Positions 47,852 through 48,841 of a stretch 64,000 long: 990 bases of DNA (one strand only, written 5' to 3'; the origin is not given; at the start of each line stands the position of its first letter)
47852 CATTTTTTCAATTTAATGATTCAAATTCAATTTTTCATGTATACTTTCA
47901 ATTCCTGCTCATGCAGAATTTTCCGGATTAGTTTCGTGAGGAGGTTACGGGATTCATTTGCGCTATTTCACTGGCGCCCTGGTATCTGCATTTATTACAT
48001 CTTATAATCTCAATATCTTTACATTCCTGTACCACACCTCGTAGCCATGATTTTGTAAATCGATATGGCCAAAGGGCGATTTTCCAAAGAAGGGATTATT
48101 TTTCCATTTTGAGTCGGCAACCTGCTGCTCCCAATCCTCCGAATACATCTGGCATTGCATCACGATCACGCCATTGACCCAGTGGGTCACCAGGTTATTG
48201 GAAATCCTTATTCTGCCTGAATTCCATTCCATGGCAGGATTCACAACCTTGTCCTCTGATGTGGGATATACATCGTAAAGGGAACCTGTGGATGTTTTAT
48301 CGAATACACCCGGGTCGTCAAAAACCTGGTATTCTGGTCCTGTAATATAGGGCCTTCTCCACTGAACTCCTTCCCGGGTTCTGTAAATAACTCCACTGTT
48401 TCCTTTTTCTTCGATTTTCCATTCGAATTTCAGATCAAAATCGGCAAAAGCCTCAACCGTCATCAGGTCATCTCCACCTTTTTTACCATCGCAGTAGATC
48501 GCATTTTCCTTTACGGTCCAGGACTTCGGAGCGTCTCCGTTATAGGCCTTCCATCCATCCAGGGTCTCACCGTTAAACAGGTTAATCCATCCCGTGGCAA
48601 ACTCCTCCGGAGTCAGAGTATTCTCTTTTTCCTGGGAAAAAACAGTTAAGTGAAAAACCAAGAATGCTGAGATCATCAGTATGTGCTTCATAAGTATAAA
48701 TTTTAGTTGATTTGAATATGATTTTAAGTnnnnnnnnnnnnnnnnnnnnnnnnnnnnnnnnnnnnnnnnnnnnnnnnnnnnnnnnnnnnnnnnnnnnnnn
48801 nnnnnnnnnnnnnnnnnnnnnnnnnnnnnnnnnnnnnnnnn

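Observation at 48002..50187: Adjacent Tat-exported Gfo/Idh/MocA oxidoreductase and DUF1080 protein: candidate periplasmic oxidise-then-cleave module, repeated across the locus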

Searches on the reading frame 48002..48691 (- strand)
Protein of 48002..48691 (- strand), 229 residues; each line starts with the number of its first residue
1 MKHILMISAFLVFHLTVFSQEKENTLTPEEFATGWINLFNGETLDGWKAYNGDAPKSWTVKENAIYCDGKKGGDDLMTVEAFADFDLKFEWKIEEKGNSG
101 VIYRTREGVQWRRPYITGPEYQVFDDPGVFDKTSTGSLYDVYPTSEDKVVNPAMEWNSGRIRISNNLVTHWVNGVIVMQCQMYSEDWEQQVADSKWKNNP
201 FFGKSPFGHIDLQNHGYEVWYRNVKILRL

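Call 3: search_protein_families(library=pfam, proteins=[window:48002-48691:-], max_evalue=0.001)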
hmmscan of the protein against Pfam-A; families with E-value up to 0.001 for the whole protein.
window:48002-48691:- (229 aa): 1 family
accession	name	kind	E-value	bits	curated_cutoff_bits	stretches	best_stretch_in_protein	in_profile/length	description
PF06439.18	3keto-disac_hyd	-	6.6e-45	153.9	26.8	1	34-226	1-186/187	3-keto-disaccharide hydrolase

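Call 8: search_protein_families(library=ncbifam, proteins=[window:48002-48691:-], max_evalue=0.001)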
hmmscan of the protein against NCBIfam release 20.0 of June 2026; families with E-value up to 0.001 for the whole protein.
window:48002-48691:- (229 aa): 0 families

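Call 10: search_solved_structures(query=window:48002-48691:-, max_evalue=0.01)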
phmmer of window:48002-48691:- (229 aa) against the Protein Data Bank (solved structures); distinct sequences matched with E-value up to 0.01: 14.
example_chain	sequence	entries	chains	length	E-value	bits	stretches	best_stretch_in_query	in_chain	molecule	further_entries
4jqt_A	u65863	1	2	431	1.3e-44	155.7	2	23-228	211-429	putative glycosyl hydrolase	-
3u1x_A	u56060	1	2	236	1.5e-39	139.1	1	20-227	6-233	putative glycosyl hydrolase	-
3hbk_A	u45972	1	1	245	5.6e-29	104.5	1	24-228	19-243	putative glycosyl hydrolase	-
4hxc_A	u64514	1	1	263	5.4e-27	98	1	30-226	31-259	putative glycosyl hydrolase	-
3h3l_A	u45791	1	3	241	1.5e-25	93.3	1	34-228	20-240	PUTATIVE SUGAR HYDROLASE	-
3osd_A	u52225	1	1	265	1.9e-25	92.9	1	28-226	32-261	putative glycosyl hydrolase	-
8rr2_A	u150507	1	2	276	2.3e-25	92.7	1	28-226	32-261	3-keto-disaccharide hydrolase domain-containing protein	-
8tda_A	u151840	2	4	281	2.5e-25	92.5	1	28-226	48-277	Probable secreted glycosyl hydrolase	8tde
3nmb_A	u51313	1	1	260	3e-25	92.3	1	32-226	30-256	putative sugar hydrolase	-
9fbe_B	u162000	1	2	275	2.3e-24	89.4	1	28-226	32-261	Probable secreted glycosyl hydrolase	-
8v31_A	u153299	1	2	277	7.6e-24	87.7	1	33-226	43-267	Glycosyl hydrolase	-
3imm_A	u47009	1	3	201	4.6e-07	32.7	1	56-227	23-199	Putative secreted glycosylhydrolase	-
4qhz_A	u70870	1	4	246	1.1e-05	28.2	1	36-216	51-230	putative glycosyl hydrolase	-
4qks_A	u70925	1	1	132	0.0039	19.8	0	86-119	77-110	DE NOVO PROTEIN 6XTRP/PV2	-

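Call 31: find_related_loci(query=window:48002-48691:-, collection=metagenome_contigs, flank=6000)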
Query window:48002-48691:- (229 aa) in metagenome_contigs; peptide patterns used: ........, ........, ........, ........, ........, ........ (x = any residue, [..] = any of these).
108 stretches matched a pattern; 12 encode a relative of the query (tblastn E <= 1e-3); 12 distinct loci.
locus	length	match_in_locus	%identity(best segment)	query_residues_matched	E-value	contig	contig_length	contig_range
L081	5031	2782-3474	69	1-229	7e-112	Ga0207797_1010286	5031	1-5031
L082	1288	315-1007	70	1-229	5e-120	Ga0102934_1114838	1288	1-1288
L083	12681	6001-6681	67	1-229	5e-109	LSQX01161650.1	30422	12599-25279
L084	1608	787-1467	68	1-229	3e-116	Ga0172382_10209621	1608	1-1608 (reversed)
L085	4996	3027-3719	68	1-229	3e-108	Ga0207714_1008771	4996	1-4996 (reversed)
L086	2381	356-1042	59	1-229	2e-96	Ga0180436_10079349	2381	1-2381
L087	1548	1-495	73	65-229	4e-92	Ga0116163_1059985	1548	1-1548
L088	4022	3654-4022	72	1-123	1e-59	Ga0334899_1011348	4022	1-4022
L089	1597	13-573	45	38-224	2e-50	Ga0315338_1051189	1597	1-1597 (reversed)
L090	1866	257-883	42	25-229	2e-47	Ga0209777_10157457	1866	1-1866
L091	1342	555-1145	41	34-229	8e-46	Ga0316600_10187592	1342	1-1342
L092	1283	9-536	42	56-229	5e-41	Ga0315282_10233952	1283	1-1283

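Call 41: find_encoding_contigs(protein=window:48002-48691:-, flank=10000, max_places=6)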
Protein window:48002-48691:- (229 aa): 1 contig read that carries it; 1 place shown.
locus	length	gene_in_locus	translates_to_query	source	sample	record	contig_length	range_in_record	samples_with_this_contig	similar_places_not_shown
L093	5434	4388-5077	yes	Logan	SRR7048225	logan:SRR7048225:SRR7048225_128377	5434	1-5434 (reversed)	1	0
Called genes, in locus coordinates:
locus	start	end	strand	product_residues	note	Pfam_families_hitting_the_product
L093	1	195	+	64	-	?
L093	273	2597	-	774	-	PF17678:Glyco_hydro_92N, PF07971:Glyco_hydro_92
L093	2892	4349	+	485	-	PF01408:GFO_IDH_MocA, PF19051:GFO_IDH_MocA_C2, PF22725:GFO_IDH_MocA_C3 (faint)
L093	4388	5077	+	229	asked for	PF06439:3keto-disac_hyd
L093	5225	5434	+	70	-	?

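Call 42: find_homologous_proteins(query=window:48002-48691:-, max_evalue=1e-20)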
Query window:48002-48691:- (229 aa): 163 proteins with E <= 1e-20 among 210 candidates; the best 120 are listed.
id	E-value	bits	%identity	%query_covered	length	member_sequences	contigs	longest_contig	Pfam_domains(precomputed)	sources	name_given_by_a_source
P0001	1.6e-158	543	100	100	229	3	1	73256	PF06439.19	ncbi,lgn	-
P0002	1.0e-130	452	81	100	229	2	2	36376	PF06439.19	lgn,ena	-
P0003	1.2e-130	452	81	100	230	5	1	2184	PF06439.19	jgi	jgi:hypothetical protein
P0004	1.5e-129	449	81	100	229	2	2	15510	PF06439.19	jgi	jgi:hypothetical protein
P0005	5.5e-129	447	79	100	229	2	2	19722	PF06439.19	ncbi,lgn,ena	-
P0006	6.8e-129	447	80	100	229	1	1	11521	PF06439.19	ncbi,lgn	ncbi:MAG: DUF1080 domain-containing protein [Bacteroidales bacterium]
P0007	3.1e-128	444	80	100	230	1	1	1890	PF06439.19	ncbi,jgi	jgi:hypothetical protein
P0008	1.6e-127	442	79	100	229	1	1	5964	PF06439.19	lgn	-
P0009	1.4e-124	432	77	100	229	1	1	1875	PF06439.19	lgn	-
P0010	2.9e-123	428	77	100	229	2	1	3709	PF06439.19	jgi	jgi:hypothetical protein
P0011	3.0e-122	425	76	100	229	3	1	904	PF06439.19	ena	-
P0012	1.4e-121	423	75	100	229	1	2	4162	PF06439.19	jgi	-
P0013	1.4e-119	416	74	100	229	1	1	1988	PF06439.19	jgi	jgi:hypothetical protein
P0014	2.6e-119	415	74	100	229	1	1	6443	PF06439.19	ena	-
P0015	4.6e-119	414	75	100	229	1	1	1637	PF06439.19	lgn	-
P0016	4.4e-118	411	74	100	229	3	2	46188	PF06439.19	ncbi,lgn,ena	-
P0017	7.1e-118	410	74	100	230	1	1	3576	PF06439.19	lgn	-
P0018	1.0e-117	410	73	100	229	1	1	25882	PF06439.19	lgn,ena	-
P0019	1.2e-117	410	78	93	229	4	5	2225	PF06439.19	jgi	jgi:hypothetical protein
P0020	1.9e-117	409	74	100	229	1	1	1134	PF06439.19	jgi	jgi:hypothetical protein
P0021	3.5e-117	408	73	100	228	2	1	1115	PF06439.19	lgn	-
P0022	3.8e-117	408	74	100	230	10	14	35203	PF06439.19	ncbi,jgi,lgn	jgi:hypothetical protein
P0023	4.5e-117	408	73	100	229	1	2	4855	PF06439.19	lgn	-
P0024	2.8e-116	405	73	100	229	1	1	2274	PF06439.19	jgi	jgi:hypothetical protein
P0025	4.1e-116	405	75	100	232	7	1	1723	PF06439.19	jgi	jgi:expansin (peptidoglycan-binding protein)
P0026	1.2e-115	403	73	100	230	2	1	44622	PF06439.19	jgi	-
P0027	2.5e-115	402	74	99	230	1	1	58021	PF06439.19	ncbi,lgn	-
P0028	7.4e-115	401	70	100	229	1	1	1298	PF06439.19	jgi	-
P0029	1.2e-114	400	73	100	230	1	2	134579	PF06439.19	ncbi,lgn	-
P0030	2.3e-114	399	72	100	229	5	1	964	PF06439.19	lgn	-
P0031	1.0e-113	397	75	98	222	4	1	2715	PF06439.19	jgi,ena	-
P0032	1.3e-113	396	70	100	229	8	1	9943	PF06439.19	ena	-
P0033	8.4e-113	394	71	100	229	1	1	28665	PF06439.19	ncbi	-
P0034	2.3e-112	392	70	100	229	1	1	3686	PF06439.19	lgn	-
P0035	3.3e-112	392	71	100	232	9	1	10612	PF06439.19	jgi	jgi:hypothetical protein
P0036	4.2e-112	392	71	99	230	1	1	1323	PF06439.19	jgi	jgi:hypothetical protein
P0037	6.3e-112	391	70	100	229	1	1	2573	PF06439.19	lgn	-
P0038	1.7e-111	389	70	100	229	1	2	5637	PF06439.19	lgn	-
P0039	2.6e-111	389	71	100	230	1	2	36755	PF06439.19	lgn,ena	-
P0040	3.6e-111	388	71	100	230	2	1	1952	PF06439.19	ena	-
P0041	4.3e-111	388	69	100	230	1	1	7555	PF06439.19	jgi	jgi:hypothetical protein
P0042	4.7e-111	388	69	100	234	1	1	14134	PF06439.19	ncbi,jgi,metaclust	metaclust:\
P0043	5.0e-111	388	70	100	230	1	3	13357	PF06439.19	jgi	-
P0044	1.9e-110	386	70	100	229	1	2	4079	PF06439.19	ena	-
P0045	2.7e-110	386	74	94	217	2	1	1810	PF06439.19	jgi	jgi:hypothetical protein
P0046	2.9e-110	385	68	100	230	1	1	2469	PF06439.19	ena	-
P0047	4.1e-110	385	69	100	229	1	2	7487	PF06439.19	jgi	-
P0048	5.6e-110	385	74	93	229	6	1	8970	PF06439.19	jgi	-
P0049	5.9e-110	384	74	92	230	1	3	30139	PF06439.19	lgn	-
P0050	5.7e-109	381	68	100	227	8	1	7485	PF06439.19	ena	-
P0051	6.2e-109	381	69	100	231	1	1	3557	PF06439.19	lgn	-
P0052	1.1e-108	380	68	100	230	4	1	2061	PF06439.19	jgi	-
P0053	3.7e-108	379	69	100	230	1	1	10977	PF06439.19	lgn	-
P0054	1.0e-107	377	68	100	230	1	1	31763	PF06439.19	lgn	-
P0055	1.4e-107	377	69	100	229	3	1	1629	PF06439.19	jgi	jgi:hypothetical protein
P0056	5.4e-107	375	66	100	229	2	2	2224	PF06439.19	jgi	jgi:hypothetical protein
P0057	8.4e-107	374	68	100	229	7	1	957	PF06439.19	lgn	-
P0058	1.7e-106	373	68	100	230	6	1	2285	PF06439.19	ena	-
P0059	2.1e-106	373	67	100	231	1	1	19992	PF06439.19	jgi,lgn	jgi:hypothetical protein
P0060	4.2e-106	372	66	100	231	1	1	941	PF06439.19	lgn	-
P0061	5.8e-106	371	73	94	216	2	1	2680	PF06439.19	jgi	jgi:hypothetical protein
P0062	9.7e-106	371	69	100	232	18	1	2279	PF06439.19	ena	-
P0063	2.0e-105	370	67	100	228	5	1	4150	PF06439.19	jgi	jgi:hypothetical protein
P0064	2.2e-105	369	67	100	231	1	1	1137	PF06439.19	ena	-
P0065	2.3e-105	369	67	100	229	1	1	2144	PF06439.19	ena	-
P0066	2.6e-105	369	67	100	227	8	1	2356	PF06439.19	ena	-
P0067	3.0e-105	369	69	100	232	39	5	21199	PF06439.19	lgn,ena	-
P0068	3.2e-105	369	71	92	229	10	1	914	PF06439.19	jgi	jgi:hypothetical protein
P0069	8.7e-105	368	67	100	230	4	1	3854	PF06439.19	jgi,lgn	jgi:hypothetical protein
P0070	9.8e-105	367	65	100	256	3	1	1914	PF06439.19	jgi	-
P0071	1.3e-104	367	65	100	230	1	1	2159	PF06439.19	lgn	-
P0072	1.3e-104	367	68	100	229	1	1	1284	PF06439.19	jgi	jgi:hypothetical protein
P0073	3.2e-104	366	68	100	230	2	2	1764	PF06439.19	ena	-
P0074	1.8e-103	363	67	100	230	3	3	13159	PF06439.19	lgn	-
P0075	2.2e-103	363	70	92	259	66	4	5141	PF06439.19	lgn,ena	-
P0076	3.1e-103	362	65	100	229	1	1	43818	PF06439.19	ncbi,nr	ncbi:MAG: DUF1080 domain-containing protein [Bacteroidetes bacterium]|nr:DUF1080 domain-containing p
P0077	5.3e-103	362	66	100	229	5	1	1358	PF06439.19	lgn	-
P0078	1.3e-102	360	65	100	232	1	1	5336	PF06439.19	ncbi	-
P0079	2.9e-102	359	66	100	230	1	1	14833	PF06439.19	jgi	-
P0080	6.1e-102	358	67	100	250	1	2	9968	PF06439.19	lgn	-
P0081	7.1e-102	358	65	100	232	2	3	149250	PF06439.19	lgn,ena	-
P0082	1.8e-101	357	65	100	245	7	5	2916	PF06439.19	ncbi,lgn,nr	ncbi:MAG: DUF1080 domain-containing protein [Bacteroidales bacterium]|nr:DUF1080 domain-containing p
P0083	2.7e-101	356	65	100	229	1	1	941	PF06439.19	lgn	-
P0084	2.1e-100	353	64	100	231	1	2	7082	PF06439.19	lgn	-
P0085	2.3e-100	353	63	100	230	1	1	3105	PF06439.19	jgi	jgi:hypothetical protein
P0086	3.5e-100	352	69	92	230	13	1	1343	PF06439.19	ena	-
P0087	5.7e-100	352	63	100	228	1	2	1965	PF06439.19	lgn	-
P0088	2.6e-99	350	62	100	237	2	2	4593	PF06439.19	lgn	-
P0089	2.8e-99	350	63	100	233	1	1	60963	PF06439.19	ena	-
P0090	3.2e-99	349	65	100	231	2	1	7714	PF06439.19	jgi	jgi:hypothetical protein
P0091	7.1e-99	348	64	100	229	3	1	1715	PF06439.19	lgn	-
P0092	7.3e-99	348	63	100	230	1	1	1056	PF06439.19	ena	-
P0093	9.8e-99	348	65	100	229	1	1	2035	PF06439.19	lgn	-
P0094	1.4e-98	347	67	98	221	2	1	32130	PF06439.19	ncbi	-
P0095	1.8e-98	347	64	100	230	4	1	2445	PF06439.19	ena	-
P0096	2.6e-97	343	65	100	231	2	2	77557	PF06439.19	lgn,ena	-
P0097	1.9e-89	317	59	100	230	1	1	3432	PF06439.19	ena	-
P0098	2.1e-89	317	63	91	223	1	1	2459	PF06439.19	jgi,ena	-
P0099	6.9e-88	312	58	100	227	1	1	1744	PF06439.19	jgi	jgi:hypothetical protein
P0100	7.5e-88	312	59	100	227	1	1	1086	PF06439.19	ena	-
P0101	4.4e-86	306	61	94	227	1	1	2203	PF06439.19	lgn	-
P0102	2.1e-81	291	56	100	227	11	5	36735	PF06439.19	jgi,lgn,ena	jgi:hypothetical protein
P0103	4.9e-72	260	68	73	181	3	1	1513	PF06439.19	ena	-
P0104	8.3e-52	194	44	99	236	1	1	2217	PF06439.19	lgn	-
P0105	5.7e-50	188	60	56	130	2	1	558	PF06439.19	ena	-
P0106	1.4e-48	183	53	66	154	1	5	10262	PF06439.19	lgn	-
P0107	1.9e-46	176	44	98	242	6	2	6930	PF06439.19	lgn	-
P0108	3.7e-46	176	41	92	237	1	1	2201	PF06439.19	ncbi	-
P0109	2.1e-45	173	41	100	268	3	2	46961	PF06439.19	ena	-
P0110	2.4e-44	170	63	53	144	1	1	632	PF06439.19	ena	-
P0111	1.5e-42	164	39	100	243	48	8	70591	PF06439.19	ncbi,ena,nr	ncbi:MAG: DUF1080 domain-containing protein [Bacteroidales bacterium]|nr:DUF1080 domain-containing p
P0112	4.9e-42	162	42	90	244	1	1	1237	PF06439.19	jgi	jgi:hypothetical protein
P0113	1.9e-41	160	39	98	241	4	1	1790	PF06439.19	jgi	-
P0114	2.4e-41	160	40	85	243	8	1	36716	PF06439.19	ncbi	-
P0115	2.4e-41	160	42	96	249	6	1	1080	PF06439.19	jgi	jgi:hypothetical protein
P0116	3.5e-41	159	42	92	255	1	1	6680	PF06439.19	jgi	jgi:type II secretory pathway pseudopilin PulG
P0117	1.8e-40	157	38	98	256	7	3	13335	PF06439.19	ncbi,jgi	jgi:hypothetical protein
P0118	1.7e-39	154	39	95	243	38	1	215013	PF06439.19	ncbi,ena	-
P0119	1.8e-39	154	40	98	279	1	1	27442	PF06439.19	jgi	-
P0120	1.9e-39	154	37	98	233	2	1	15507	PF06439.19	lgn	-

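Call 43: find_encoding_contigs(protein=P0002, flank=9000, max_places=1)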
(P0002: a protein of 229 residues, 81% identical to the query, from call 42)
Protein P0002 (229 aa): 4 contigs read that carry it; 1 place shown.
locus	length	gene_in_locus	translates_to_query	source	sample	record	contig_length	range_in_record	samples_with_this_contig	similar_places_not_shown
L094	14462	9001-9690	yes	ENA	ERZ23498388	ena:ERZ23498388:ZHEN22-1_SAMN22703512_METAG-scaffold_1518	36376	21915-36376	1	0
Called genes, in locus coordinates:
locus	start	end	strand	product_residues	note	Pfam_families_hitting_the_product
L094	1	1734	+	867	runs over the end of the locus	PF00933:Glyco_hydro_3, PF01915:Glyco_hydro_3_C, PF07691:PA14, PF14310:Fn3-like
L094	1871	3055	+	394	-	-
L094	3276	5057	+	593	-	PF01120:Alpha_L_fucos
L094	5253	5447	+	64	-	-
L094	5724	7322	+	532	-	PF00884:Sulfatase, PF01663:Phosphodiest (faint), PF16347:SGSH_C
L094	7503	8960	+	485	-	PF01408:GFO_IDH_MocA, PF19051:GFO_IDH_MocA_C2, PF22725:GFO_IDH_MocA_C3 (faint)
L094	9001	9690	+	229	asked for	PF06439:3keto-disac_hyd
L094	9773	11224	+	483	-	PF00884:Sulfatase, PF16347:SGSH_C (faint), PF14707:Sulfatase_C (weak)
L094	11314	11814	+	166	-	PF14310:Fn3-like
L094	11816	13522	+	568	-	PF00884:Sulfatase, PF16347:SGSH_C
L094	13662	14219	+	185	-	PF00884:Sulfatase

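Call 44: find_encoding_contigs(protein=P0027, flank=9000, max_places=1)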
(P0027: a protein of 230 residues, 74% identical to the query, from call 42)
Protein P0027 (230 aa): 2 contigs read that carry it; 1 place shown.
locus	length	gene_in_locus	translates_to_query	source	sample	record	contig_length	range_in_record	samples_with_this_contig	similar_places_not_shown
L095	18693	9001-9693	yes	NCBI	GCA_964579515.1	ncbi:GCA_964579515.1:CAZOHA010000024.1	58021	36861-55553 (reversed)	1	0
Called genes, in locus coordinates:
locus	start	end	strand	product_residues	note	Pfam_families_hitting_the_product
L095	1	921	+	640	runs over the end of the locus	-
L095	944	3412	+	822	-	PF07470:Glyco_hydro_88, PF00544:Pectate_lyase_4 (weak)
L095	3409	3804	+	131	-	PF00884:Sulfatase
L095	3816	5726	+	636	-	PF18962:Por_Secre_tail (weak)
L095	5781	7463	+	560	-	PF00544:Pectate_lyase_4 (weak)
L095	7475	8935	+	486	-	PF01408:GFO_IDH_MocA, PF19051:GFO_IDH_MocA_C2, PF22725:GFO_IDH_MocA_C3 (weak)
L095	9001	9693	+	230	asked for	PF06439:3keto-disac_hyd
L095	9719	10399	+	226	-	PF06439:3keto-disac_hyd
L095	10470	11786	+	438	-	PF01408:GFO_IDH_MocA, PF19051:GFO_IDH_MocA_C2, PF22725:GFO_IDH_MocA_C3 (faint)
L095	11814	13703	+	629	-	PF24067:Beta-prop_BT_1020, PF13088:BNR_2 (faint), PF22585:Sialidase-like_CBM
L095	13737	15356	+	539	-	PF02012:BNR (faint), PF15902:Sortilin-Vps10 (faint), PF13088:BNR_2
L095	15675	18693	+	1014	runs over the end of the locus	PF13620:CarboxypepD_reg, PF13715:CarbopepD_reg_2, PF07715:Plug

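Call 45: find_encoding_contigs(protein=P0081, flank=9000, max_places=1)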
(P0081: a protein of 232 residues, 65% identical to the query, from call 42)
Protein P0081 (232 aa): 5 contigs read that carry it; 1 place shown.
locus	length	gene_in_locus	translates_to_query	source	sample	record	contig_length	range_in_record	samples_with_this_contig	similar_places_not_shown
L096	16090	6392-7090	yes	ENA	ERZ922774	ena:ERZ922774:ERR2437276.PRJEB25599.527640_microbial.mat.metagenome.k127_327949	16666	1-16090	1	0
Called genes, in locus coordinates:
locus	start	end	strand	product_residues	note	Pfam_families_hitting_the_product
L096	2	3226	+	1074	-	?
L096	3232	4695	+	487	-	PF12771:SusD-like_2 (faint), PF14322:SusD-like_3, PF07980:SusD_RagB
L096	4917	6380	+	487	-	PF01408:GFO_IDH_MocA, PF19051:GFO_IDH_MocA_C2, PF22725:GFO_IDH_MocA_C3 (weak)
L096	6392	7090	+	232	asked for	PF06439:3keto-disac_hyd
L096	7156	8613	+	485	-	PF00884:Sulfatase, PF01663:Phosphodiest, PF16347:SGSH_C (weak)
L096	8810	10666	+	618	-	PF00884:Sulfatase, PF16347:SGSH_C, PF13646:HEAT_2 (faint), PF02985:HEAT (faint)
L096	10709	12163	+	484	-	-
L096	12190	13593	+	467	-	PF00884:Sulfatase, PF01663:Phosphodiest, PF16347:SGSH_C, PF14707:Sulfatase_C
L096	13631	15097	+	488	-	PF00884:Sulfatase, PF01663:Phosphodiest, PF16347:SGSH_C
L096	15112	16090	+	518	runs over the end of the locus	?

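Call 46: find_encoding_contigs(protein=P0102, flank=9000, max_places=1)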
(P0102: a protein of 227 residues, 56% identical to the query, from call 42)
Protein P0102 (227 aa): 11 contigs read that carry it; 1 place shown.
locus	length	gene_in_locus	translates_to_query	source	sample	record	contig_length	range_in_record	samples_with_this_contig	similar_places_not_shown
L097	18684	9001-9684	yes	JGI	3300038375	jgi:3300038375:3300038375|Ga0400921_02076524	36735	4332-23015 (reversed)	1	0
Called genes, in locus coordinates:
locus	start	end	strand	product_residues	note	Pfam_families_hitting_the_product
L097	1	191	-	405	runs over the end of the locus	PF00155:Aminotran_1_2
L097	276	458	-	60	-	-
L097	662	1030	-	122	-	PF16586:DUF5060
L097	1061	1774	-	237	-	PF06439:3keto-disac_hyd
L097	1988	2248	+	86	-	PF08713:DNA_alkylation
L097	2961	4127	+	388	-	PF02995:DUF229 (faint), PF00884:Sulfatase, PF01663:Phosphodiest, PF01676:Metalloenzyme (faint), PF16347:SGSH_C (weak)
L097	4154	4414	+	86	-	PF16347:SGSH_C (weak)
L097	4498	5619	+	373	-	PF01263:Aldose_epim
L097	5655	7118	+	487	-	PF00884:Sulfatase, PF01663:Phosphodiest (faint), PF16347:SGSH_C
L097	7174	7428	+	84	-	-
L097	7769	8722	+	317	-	PF00248:Aldo_ket_red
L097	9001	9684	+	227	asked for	PF06439:3keto-disac_hyd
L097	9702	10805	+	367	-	-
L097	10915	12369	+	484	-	PF03629:SASA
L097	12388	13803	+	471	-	PF00884:Sulfatase, PF16347:SGSH_C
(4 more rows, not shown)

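Call 47: find_encoding_contigs(protein=P0016, flank=9000, max_places=1)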
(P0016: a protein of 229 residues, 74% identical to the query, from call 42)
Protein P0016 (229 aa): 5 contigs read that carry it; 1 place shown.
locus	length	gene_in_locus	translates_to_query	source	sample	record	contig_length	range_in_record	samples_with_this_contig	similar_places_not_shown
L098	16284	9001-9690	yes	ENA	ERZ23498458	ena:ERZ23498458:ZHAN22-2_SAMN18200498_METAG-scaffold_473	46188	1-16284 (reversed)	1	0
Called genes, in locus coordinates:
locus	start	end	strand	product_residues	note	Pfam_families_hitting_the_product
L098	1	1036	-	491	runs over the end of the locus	PF00266:Aminotran_5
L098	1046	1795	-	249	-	PF12811:BaxI_1, PF01027:Bax1-I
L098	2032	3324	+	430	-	PF01943:Polysacc_synt, PF13440:Polysacc_synt_3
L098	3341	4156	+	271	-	PF13578:Methyltransf_24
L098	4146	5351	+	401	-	PF13439:Glyco_transf_4, PF13579:Glyco_trans_4_4 (weak), PF20706:GT4-conflict, PF00534:Glycos_transf_1, PF13692:Glyco_trans_1_4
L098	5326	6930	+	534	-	PF00733:Asn_synthase (weak), PF24167:DUF7411 (weak)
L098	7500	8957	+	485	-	PF01408:GFO_IDH_MocA, PF19051:GFO_IDH_MocA_C2, PF22725:GFO_IDH_MocA_C3 (faint)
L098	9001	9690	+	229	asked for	PF06439:3keto-disac_hyd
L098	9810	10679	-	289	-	PF13573:SprB (faint), PF18962:Por_Secre_tail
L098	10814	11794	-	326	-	PF12760:Zn_ribbon_IS1595, PF12762:DDE_Tnp_IS1595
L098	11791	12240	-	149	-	-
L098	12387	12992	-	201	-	-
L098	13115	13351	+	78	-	-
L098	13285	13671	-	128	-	-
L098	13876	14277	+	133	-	PF13385:Laminin_G_3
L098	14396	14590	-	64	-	-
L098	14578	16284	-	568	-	?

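Call 48: find_encoding_contigs(protein=P0054, flank=9000, max_places=1)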
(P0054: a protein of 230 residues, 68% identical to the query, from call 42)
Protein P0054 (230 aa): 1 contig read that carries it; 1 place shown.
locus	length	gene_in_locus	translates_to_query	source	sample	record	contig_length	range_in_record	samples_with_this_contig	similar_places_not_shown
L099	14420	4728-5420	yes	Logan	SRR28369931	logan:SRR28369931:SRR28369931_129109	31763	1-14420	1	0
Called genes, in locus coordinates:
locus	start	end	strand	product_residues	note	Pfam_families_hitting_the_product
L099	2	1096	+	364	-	?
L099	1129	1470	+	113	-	-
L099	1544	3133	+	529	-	PF00884:Sulfatase, PF01663:Phosphodiest (faint), PF16347:SGSH_C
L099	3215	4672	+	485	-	PF01408:GFO_IDH_MocA, PF19051:GFO_IDH_MocA_C2, PF22725:GFO_IDH_MocA_C3 (faint)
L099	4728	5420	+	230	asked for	PF06439:3keto-disac_hyd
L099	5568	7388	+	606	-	PF00884:Sulfatase, PF01663:Phosphodiest (faint), PF16347:SGSH_C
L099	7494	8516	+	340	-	PF00248:Aldo_ket_red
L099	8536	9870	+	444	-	PF02746:MR_MLE_N, PF13378:MR_MLE_C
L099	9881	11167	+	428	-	PF01758:SBF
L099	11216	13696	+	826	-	PF04616:Glyco_hydro_43 (weak), PF12228:DUF3604 (weak)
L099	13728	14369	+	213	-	-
